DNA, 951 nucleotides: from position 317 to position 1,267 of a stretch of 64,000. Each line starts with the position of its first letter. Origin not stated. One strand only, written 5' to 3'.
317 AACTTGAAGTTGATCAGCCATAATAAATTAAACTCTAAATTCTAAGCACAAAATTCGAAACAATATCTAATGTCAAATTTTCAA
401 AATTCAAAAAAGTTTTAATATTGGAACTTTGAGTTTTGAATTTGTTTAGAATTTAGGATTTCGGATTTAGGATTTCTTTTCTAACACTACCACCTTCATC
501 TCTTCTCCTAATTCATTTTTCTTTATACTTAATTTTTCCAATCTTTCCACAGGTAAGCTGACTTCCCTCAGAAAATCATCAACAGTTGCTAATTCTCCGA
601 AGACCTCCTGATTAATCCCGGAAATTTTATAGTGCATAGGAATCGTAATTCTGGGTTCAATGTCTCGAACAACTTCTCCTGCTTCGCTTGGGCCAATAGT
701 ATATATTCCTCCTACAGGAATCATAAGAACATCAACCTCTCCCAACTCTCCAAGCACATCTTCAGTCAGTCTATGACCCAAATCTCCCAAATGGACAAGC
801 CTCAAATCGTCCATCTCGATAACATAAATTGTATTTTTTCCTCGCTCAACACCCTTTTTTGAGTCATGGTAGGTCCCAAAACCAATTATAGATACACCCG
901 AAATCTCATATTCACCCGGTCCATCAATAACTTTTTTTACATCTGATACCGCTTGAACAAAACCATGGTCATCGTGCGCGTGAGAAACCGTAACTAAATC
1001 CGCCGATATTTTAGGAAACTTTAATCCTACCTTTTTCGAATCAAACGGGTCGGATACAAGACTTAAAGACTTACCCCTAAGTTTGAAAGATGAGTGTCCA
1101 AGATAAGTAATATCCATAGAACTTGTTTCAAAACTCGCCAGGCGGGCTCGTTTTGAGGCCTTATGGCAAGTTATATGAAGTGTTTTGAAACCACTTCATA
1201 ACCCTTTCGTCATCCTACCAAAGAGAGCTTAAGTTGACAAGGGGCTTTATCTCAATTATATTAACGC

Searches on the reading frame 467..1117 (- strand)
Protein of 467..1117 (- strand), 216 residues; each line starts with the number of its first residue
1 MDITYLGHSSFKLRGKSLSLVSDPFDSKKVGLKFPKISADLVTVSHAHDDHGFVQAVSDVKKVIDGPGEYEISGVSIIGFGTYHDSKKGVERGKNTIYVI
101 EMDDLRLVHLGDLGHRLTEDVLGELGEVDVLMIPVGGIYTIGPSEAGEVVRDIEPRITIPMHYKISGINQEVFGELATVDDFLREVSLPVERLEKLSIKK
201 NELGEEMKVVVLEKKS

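Call 78: search_protein_families(library=pfam, proteins=[window:467-1117:-], max_evalue=0.00001)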
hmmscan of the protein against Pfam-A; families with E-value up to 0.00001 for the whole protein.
window:467-1117:- (216 aa): 2 families
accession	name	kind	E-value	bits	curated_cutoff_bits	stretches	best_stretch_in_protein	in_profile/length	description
PF13483.12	Lactamase_B_3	-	4.1e-52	176.8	24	1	3-162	2-160/160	Beta-lactamase superfamily domain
PF12706.13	Lactamase_B_2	-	3.4e-10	40.3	27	1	71-163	97-200/200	Beta-lactamase superfamily domain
